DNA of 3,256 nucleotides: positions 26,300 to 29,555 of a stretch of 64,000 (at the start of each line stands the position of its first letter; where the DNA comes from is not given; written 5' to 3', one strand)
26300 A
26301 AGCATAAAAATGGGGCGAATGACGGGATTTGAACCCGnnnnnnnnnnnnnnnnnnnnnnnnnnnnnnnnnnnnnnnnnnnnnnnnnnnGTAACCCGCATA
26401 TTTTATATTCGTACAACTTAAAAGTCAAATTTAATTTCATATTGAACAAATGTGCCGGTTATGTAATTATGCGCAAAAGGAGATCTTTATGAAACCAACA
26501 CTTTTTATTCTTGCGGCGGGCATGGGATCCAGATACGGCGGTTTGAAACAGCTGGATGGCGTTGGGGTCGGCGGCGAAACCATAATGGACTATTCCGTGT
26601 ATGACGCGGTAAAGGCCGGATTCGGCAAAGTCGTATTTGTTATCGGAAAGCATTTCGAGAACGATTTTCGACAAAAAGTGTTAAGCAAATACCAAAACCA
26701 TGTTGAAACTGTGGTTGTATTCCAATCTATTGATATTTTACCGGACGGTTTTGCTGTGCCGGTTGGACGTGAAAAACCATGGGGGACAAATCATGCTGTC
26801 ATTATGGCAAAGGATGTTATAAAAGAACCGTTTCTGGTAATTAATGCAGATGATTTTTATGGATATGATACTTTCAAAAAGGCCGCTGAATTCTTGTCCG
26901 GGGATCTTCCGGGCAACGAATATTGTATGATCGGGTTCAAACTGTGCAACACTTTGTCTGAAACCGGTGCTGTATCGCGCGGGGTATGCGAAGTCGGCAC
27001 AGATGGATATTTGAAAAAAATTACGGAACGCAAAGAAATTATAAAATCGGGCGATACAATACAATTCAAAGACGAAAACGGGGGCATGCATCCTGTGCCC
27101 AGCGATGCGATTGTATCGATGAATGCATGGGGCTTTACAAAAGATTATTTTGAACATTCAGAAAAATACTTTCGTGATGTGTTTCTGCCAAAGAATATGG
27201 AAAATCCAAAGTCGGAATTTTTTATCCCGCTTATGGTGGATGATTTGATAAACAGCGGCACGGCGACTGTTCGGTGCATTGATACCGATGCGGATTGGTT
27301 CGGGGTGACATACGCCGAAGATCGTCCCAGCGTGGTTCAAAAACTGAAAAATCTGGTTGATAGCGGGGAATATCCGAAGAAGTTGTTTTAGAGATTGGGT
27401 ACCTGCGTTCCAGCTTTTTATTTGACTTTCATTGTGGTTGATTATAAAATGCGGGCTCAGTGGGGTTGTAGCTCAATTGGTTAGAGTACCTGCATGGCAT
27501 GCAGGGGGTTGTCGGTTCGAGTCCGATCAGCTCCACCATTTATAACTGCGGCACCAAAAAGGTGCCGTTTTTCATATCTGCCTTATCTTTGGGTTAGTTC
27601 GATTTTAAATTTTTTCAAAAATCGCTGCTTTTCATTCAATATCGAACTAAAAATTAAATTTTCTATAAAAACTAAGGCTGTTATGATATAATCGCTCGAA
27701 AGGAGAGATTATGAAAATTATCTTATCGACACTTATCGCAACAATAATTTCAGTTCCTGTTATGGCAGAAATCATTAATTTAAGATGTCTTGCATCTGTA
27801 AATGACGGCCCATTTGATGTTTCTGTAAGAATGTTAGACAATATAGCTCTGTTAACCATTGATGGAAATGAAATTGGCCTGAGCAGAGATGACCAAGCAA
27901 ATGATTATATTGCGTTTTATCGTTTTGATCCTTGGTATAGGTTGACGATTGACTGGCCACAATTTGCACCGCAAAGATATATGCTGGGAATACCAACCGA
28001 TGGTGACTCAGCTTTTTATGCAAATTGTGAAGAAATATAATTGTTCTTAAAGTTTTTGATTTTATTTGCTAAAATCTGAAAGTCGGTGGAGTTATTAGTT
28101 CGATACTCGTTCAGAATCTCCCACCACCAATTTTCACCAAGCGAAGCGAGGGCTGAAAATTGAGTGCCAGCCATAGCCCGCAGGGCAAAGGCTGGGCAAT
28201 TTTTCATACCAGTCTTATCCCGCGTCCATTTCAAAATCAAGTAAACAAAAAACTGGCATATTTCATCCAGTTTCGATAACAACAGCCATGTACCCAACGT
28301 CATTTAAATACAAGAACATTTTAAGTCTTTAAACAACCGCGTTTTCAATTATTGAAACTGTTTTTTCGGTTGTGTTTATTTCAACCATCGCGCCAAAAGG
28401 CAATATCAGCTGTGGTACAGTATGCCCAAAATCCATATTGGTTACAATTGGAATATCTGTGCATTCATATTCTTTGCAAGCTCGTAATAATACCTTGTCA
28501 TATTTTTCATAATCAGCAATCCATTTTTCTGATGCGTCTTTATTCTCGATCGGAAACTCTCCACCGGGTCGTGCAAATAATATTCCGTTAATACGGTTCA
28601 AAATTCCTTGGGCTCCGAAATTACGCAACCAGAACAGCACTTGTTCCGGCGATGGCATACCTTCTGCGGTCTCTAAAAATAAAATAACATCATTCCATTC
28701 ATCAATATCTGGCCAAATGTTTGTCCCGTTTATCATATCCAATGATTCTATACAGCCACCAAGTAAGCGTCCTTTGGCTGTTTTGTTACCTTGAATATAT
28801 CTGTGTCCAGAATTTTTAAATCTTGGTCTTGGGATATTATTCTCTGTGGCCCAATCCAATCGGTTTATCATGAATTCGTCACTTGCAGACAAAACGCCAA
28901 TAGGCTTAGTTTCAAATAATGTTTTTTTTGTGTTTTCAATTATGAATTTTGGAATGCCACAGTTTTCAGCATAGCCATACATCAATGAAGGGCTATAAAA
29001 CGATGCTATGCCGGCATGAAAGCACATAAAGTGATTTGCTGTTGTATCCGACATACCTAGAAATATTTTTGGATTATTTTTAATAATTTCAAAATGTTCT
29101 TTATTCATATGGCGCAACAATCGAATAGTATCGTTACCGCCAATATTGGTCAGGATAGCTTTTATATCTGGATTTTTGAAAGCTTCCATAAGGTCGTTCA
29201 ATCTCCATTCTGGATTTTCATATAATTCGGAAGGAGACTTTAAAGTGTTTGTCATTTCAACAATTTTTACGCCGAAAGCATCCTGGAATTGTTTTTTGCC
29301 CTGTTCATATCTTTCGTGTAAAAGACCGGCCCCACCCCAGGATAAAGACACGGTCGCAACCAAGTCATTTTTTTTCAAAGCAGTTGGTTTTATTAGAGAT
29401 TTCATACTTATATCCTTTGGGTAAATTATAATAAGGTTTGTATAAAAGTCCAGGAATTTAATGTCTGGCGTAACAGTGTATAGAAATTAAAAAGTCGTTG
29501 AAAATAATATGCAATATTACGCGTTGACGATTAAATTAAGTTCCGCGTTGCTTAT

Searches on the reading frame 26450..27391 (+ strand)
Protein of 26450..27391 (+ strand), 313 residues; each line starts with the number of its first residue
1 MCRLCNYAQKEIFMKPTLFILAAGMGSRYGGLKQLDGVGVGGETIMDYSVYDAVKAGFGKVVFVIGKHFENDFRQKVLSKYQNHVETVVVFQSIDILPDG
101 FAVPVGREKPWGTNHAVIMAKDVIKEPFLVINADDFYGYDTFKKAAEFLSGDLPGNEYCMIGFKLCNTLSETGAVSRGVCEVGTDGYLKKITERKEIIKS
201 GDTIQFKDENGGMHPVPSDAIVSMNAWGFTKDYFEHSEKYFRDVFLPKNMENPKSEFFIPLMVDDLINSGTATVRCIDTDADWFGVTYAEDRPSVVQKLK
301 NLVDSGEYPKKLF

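Call 20: search_protein_families(library=pfam, proteins=[window:26450-27391:+], max_evalue=1)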
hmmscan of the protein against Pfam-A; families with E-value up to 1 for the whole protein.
window:26450-27391:+ (313 aa): 2 families
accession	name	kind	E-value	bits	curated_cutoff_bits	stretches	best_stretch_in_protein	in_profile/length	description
PF00483.29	NTP_transferase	-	4.9e-05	23.5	21.2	1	20-147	4-122/245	Nucleotidyl transferase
PF12804.13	NTP_transf_3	-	0.00011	22.9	27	1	19-68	2-49/160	MobA-like NTP transferase domain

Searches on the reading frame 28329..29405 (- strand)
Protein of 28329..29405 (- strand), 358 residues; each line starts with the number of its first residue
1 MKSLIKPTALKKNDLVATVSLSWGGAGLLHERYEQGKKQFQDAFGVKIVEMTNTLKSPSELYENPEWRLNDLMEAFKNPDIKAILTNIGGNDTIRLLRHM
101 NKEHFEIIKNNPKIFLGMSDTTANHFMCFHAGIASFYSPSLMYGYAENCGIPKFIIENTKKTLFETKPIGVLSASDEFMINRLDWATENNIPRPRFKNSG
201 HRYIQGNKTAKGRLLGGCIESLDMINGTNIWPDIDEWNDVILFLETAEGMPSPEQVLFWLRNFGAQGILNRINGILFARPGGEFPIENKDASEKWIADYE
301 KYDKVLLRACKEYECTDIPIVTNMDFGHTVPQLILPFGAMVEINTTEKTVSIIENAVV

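Call 12: find_encoding_contigs(protein=window:28329-29405:-, flank=10000, max_places=1)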
Protein window:28329-29405:- (358 aa): 3 contigs read that carry it; 1 place shown.
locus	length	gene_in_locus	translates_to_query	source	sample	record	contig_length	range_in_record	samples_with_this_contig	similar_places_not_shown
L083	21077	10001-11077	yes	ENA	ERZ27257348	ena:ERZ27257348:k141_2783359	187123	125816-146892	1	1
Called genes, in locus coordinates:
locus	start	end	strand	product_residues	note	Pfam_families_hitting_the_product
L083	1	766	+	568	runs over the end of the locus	PF14849:YidC_periplas, PF02096:60KD_IMP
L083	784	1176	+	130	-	-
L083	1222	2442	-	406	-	PF02769:AIRS_C (faint)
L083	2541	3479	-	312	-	-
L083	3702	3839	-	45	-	PF13978:DUF4223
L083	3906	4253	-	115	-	PF08378:NERD (weak), PF02021:UPF0102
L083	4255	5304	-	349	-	PF02163:Peptidase_M50, PF17820:PDZ_6 (weak)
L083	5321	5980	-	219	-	PF01148:CTP_transf_1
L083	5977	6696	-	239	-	PF01255:Prenyltransf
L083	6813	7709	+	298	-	PF00348:polyprenyl_synt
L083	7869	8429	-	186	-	PF01765:RRF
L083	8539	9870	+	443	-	-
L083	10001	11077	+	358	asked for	PF02016:Peptidase_S66, PF17676:Peptidase_S66C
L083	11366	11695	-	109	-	-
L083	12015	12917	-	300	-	PF00483:NTP_transferase (faint)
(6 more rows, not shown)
